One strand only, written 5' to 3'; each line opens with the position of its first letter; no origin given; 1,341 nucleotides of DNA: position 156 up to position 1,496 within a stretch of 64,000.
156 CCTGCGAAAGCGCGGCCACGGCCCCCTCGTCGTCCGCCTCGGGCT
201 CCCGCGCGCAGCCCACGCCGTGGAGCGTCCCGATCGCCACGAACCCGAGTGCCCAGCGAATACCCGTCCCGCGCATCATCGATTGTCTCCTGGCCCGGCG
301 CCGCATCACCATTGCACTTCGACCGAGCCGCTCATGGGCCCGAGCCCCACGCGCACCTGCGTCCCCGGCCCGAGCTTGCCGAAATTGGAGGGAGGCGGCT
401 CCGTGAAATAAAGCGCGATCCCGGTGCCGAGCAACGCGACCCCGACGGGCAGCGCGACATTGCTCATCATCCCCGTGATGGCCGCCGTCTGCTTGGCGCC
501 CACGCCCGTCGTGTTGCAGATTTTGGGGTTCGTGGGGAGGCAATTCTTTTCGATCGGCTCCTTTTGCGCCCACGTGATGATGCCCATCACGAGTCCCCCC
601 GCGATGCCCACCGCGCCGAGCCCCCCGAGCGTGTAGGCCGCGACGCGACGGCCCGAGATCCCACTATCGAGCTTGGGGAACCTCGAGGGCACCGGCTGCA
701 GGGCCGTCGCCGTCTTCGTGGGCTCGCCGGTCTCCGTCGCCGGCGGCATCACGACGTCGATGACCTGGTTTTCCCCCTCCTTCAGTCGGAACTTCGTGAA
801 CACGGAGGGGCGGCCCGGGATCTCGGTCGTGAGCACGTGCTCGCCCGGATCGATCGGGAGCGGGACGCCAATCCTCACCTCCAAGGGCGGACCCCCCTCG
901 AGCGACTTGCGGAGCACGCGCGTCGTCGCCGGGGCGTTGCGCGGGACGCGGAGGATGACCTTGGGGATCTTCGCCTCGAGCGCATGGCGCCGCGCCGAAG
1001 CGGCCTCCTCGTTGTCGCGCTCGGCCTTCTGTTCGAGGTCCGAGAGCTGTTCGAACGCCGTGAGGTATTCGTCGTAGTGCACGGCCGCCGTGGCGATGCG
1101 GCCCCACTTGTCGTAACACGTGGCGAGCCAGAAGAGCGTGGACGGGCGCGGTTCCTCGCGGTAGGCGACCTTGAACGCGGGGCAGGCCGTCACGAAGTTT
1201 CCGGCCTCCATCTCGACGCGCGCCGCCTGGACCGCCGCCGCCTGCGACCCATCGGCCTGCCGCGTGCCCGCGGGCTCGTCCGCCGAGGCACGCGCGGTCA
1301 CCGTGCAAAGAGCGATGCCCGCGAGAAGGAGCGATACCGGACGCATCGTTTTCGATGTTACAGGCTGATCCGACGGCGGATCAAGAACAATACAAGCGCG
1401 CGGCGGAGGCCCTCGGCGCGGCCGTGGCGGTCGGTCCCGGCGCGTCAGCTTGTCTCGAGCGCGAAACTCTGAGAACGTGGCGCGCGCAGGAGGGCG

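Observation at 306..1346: Recurring C-terminal TM-Cx6-7C-TM module in three proteins of this window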

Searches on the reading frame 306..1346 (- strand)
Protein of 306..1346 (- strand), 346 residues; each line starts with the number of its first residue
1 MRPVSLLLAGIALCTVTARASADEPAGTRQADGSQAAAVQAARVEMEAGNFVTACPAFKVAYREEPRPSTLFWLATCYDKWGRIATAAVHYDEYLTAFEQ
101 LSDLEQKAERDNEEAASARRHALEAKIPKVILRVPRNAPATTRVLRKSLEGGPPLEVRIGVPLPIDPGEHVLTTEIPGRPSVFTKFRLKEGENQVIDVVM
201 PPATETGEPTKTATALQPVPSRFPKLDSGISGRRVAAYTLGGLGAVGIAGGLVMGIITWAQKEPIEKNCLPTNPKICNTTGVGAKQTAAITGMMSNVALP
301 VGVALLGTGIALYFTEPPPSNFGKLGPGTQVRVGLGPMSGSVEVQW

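Call 4: search_protein_families(library=pfam, proteins=[window:306-1346:-], max_evalue=1)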
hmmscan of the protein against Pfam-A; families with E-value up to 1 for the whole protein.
window:306-1346:- (346 aa): 0 families

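Call 5: search_protein_families(library=ncbifam, proteins=[window:306-1346:-], max_evalue=1)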
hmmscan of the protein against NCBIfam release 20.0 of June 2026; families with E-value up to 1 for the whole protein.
window:306-1346:- (346 aa): 2 families
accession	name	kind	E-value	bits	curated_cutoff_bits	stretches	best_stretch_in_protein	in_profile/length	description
TIGR02917.1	PEP_TPR_lipo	equivalog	0.013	13.4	312.2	1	37-96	705-764/899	XrtA/PEP-CTERM system TPR-repeat protein PrsT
NF040561.1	PrimPol_Msp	equivalog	0.11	11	200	1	37-114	27-114/515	CRISPR-associated primase-polymerase type A1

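Call 8: find_homologous_proteins(query=window:309-1346:-)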
Query window:309-1346:- (346 aa): 145 proteins with E <= 0.001 among 8000 candidates; the best 120 are listed.
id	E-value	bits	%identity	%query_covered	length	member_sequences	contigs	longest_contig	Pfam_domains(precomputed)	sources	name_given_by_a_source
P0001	3.8e-226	768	100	100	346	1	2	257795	-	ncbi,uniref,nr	ncbi:hypothetical protein [Polyangium jinanense]|uniref:Tetratricopeptide repeat protein n=1 Tax=Pol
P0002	1.2e-154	533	70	100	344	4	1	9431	-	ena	-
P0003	2.4e-150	519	69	100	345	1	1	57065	-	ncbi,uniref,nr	ncbi:hypothetical protein [Polyangium sp. 6x1]|uniref:tetratricopeptide repeat protein n=1 Tax=Polya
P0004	8.2e-137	474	65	100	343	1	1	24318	-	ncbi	-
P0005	6.1e-134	465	62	100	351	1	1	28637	-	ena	-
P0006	3.9e-133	462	64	100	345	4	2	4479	-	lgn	-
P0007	2.4e-132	459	63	100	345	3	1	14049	-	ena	-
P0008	7.2e-131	454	62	100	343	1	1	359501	-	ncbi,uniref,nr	ncbi:tetratricopeptide repeat protein [Polyangium spumosum]|uniref:Tetratricopeptide repeat protein 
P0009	7.2e-126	438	63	89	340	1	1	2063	-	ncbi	-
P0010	3.9e-123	429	60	100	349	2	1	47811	-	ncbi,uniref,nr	ncbi:tetratricopeptide repeat protein [Polyangium sorediatum]|uniref:Tetratricopeptide repeat protei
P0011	2.5e-121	423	63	87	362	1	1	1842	-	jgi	-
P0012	2.8e-119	416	60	93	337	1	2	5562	-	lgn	-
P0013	3.2e-119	416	61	89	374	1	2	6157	-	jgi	jgi:hypothetical protein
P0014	4.8e-117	409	59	90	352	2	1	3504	-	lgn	-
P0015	9.1e-117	408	59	90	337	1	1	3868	-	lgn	-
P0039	7.5e-65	237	40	91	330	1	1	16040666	-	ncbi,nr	ncbi:Hypothetical protein A7982_05563 [Minicystis rosea]|nr:Hypothetical protein A7982_05563 [Minicy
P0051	1.6e-44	171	35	87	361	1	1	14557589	-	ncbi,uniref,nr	ncbi:hypothetical protein SOCE26_073400 [Sorangium cellulosum]|uniref:Uncharacterized protein n=1 Ta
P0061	1.1e-41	161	34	92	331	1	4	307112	-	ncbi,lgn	ncbi:MAG: hypothetical protein R3B13_35005 [Polyangiaceae bacterium]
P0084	1.8e-29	121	35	79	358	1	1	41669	PF13432.13,PF07719.24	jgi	jgi:hypothetical protein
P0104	9.9e-16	76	29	80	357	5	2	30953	-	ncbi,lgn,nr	ncbi:MAG: hypothetical protein HYZ29_17075 [Myxococcales bacterium]|nr:hypothetical protein [Myxococ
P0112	2.2e-14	72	26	97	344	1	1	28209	-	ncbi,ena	-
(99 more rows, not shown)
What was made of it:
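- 306..1346 (-): Gene A, 346 aa. Layout: signal peptide (aa 1-22), TPR-like helical domain (aa 29-124), PEGA-like beta-sandwich (aa 129-197), disordered Pro/Thr linker (aa 198-230), C-terminal module (aa 231-346). 100% identical to a P. jinanense protein (call 8).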

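Call 16: find_encoding_contigs(protein=P0001, flank=10000, max_places=3)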
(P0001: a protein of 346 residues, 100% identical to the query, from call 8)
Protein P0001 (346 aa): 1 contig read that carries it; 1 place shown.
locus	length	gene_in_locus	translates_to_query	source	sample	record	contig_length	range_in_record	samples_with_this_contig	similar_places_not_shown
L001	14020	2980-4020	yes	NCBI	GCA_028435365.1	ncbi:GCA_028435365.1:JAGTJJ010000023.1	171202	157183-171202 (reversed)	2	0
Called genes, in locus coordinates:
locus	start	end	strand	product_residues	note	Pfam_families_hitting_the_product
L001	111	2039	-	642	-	-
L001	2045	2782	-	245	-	-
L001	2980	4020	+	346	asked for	-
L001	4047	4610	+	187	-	-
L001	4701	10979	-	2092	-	PF11617:Cu-binding_MopE (faint)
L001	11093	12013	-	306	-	-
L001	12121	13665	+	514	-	PF13489:Methyltransf_23, PF02390:Methyltransf_4 (weak), PF08241:Methyltransf_11, PF08242:Methyltransf_12, PF13649:Methyltransf_25, PF13847:Methyltransf_31, PF10119:MethyTransf_Reg, PF21782:WHD_PKMT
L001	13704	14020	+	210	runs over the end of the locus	PF01471:PG_binding_1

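Call 41: find_encoding_contigs(protein=P0039, flank=5000, max_places=2)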
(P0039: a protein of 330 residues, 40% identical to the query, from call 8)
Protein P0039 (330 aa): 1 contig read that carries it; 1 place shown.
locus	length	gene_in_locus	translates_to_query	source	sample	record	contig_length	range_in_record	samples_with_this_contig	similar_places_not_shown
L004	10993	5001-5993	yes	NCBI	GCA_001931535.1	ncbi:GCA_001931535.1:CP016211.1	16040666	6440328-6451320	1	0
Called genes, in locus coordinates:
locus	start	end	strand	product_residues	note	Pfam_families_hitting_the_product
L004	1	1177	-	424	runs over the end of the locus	PF13428:TPR_14 (faint), PF23914:TPR_CcmH_CycH (faint), PF13432:TPR_16 (weak), PF14559:TPR_19 (weak)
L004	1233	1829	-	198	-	PF01174:SNO, PF07685:GATase_3 (weak)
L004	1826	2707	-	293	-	PF01680:SOR_SNZ, PF03060:NMO (faint), PF05690:ThiG (faint)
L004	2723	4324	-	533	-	PF00392:GntR, PF00155:Aminotran_1_2, PF12897:Asp_aminotransf (weak)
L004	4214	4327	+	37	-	-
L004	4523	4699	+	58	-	-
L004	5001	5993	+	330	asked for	-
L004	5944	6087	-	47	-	-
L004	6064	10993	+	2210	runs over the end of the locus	-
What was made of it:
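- Neither does its Minicystis relative (calls 16, 41).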

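Call 42: find_encoding_contigs(protein=P0051, flank=5000, max_places=2)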
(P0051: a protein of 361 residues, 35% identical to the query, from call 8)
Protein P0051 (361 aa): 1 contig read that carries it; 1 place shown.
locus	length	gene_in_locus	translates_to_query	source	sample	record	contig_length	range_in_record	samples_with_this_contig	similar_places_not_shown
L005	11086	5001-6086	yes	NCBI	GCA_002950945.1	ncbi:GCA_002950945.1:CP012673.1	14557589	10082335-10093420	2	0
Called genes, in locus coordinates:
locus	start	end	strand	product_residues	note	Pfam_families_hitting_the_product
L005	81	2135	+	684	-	-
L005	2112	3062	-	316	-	-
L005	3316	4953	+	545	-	PF00069:Pkinase, PF01636:APH (faint), PF07714:PK_Tyr_Ser-Thr, PF03109:ABC1 (weak)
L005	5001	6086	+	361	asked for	-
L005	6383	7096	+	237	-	-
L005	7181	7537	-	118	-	PF00462:Glutaredoxin (faint), PF03960:ArsC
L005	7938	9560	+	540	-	PF00005:ABC_tran, PF13191:AAA_16 (faint), PF13555:AAA_29 (faint), PF02463:SMC_N (faint), PF13304:AAA_21 (faint), PF12848:ABC_tran_Xtn, PF00005:ABC_tran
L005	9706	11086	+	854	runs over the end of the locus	PF13185:GAF_2, PF01590:GAF (weak), PF08448:PAS_4, PF01590:GAF, PF13185:GAF_2, PF00512:HisKA, PF13581:HATPase_c_2 (weak), PF02518:HATPase_c, +1 more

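Call 51: predict_structure(alignment_id=A3)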
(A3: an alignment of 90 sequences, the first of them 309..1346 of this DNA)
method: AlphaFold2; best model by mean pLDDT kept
length: 346 residues; sequences in the alignment: 90
mean_pLDDT: 85.7   pTM: 0.58
mean pLDDT of the five models: 85.7, 84.2, 84.2, 84.1, 83.1
residues with pLDDT >= 90: 218; 70-90: 61; 50-70: 54; < 50: 13
segments of 3 or more residues with pLDDT < 50: 1-3, 18-20
pLDDT, mean of each block of 10 residues (from residue 1): 51 51 51 86 98 97 96 98 98 98 98 98 98 95 94 94 97 96 98 98 75 54 56 85 90 92 95 94 94 89 91 82 62 70 74
secondary structure, 60 per line:
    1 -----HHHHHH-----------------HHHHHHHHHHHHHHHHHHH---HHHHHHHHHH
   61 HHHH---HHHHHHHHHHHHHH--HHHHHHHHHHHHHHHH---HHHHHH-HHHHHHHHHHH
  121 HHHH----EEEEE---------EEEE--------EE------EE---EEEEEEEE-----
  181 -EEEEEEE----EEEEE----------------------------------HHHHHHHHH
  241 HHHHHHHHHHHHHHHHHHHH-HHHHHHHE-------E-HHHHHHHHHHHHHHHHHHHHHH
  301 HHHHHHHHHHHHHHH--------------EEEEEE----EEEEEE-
elements in order: H6-11 H29-47 H51-64 H68-81 H84-99 H103-108 H110-124 E129-133 E143-146 E168-175 E182-188 E193-197 H232-260 H262-268 H279-315 E330-335 E340-345
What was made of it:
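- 306..1346 (-): AF2 full-length model has pLDDT 85.7 (call 51).
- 309..656 (-): Module copy 1 (A aa 231-346). TM1 is roughly 570-644. The Cys-bracketed loop is 483-569, with Cys codons at 540-542 and 516-518. TM2 is roughly 414-482. The TEP exit and beta-hairpin tail ending in W occupy 309-413. AF2 helices 232-268 and 279-315, strands 330-335 and 340-345 (call 51).
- On Tetratricopeptide repeat (Pfam TPR clan) - N-terminal domain of A and B: AF2 helices 29-124 at pLDDT above 95 (call 51).
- On PEGA domain (PF08308): AF2 shows a five-strand sandwich at residues 129-197 (call 51).
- The same fold appears in full-length A, together with a TPR domain and a beta-sandwich at pLDDT above 94 (call 51).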

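Call 57: search_protein_families(library=padloc, proteins=[window:309-1346:-], max_evalue=0.01)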
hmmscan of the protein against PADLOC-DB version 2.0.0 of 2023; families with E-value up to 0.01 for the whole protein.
window:309-1346:- (346 aa): 0 families

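Call 81: find_encoding_contigs(protein=P0104, flank=4000, max_places=1)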
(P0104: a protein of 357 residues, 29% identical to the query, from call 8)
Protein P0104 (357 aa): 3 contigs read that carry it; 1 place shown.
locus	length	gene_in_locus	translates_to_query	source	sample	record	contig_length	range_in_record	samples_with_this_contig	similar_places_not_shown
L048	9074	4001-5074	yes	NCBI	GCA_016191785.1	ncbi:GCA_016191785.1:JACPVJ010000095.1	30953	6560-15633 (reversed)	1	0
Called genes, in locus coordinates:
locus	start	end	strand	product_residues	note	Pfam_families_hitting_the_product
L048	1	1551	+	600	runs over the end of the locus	PF01257:2Fe-2S_thioredx, PF01512:Complex1_51K, PF10531:SLBB, PF22461:SLBB_2 (weak), PF10589:NADH_4Fe-4S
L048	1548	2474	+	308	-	PF13510:Fer2_4, PF13237:Fer4_10 (faint), PF22117:Fer4_Nqo3 (weak), PF12838:Fer4_7 (weak), PF00037:Fer4 (weak), PF04879:Molybdop_Fe4S4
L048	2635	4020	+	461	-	PF00069:Pkinase, PF01636:APH (faint), PF07714:PK_Tyr_Ser-Thr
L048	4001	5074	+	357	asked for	-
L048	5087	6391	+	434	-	-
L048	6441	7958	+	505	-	-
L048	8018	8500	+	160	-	-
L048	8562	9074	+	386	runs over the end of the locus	PF15902:Sortilin-Vps10 (faint), PF02012:BNR (faint)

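Call 82: find_encoding_contigs(protein=P0112, flank=4000, max_places=1)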
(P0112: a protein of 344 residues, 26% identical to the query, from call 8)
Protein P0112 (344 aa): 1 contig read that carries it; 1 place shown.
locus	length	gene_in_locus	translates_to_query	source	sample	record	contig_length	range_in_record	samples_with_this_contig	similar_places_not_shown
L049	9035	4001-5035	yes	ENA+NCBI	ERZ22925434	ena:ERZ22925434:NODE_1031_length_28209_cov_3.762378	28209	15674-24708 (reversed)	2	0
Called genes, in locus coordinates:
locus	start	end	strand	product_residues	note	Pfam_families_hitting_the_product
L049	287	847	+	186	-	PF12802:MarR_2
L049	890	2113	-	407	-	PF00092:VWA (faint), PF13519:VWA_2 (faint)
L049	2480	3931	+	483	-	PF00069:Pkinase, PF03109:ABC1 (faint), PF07714:PK_Tyr_Ser-Thr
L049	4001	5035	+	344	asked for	-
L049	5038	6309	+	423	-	-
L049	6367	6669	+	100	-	PF20660:DUF6812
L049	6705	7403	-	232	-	PF02230:Abhydrolase_2, PF03959:FSH1 (weak)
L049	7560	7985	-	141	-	-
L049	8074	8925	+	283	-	PF00149:Metallophos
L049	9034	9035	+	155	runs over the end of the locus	-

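Call 83: find_encoding_contigs(protein=P0061, flank=4000, max_places=1)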
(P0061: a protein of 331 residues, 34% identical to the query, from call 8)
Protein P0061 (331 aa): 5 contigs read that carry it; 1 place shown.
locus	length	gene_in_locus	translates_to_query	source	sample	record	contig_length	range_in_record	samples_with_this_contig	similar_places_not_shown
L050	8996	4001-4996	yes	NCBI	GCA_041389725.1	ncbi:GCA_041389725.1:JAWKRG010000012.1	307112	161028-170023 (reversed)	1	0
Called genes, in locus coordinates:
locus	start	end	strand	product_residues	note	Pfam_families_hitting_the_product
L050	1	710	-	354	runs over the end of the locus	PF00512:HisKA, PF02518:HATPase_c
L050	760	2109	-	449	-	PF00072:Response_reg, PF00158:Sigma54_activat, PF14532:Sigma54_activ_2, PF07728:AAA_5 (weak), PF25601:AAA_lid_14, PF02954:HTH_8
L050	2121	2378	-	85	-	-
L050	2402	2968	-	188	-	-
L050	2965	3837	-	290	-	PF00135:COesterase, PF01738:DLH (faint), PF20434:BD-FAE, PF07859:Abhydrolase_3, PF00326:Peptidase_S9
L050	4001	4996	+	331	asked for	-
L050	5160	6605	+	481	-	PF00069:Pkinase, PF03109:ABC1 (faint), PF07714:PK_Tyr_Ser-Thr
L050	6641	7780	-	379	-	-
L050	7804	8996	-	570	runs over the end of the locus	-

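Call 84: find_encoding_contigs(protein=P0084, flank=4000, max_places=1)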
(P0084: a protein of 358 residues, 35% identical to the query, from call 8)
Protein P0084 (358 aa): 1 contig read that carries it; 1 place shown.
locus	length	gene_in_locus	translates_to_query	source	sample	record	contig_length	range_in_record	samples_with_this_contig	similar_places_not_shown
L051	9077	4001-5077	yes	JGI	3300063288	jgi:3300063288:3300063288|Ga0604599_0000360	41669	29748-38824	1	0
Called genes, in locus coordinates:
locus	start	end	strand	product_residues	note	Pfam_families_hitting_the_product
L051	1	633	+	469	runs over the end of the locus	PF00069:Pkinase, PF01636:APH (faint), PF07714:PK_Tyr_Ser-Thr, PF06293:Kdo (weak), PF03109:ABC1 (weak)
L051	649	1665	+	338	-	PF04754:Transposase_31, PF14261:DUF4351 (faint)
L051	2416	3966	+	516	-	PF00069:Pkinase, PF01636:APH (faint), PF07714:PK_Tyr_Ser-Thr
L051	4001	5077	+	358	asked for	PF07719:TPR_2 (faint), PF13432:TPR_16 (faint)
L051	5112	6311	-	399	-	PF00155:Aminotran_1_2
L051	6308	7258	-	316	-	-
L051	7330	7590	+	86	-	PF02597:ThiS (weak)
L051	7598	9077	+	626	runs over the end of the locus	PF02730:AFOR_N, PF01314:AFOR_C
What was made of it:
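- Tried and rejected: This bias was partly offset by four extra look-ups of remote relatives (calls 81-84).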
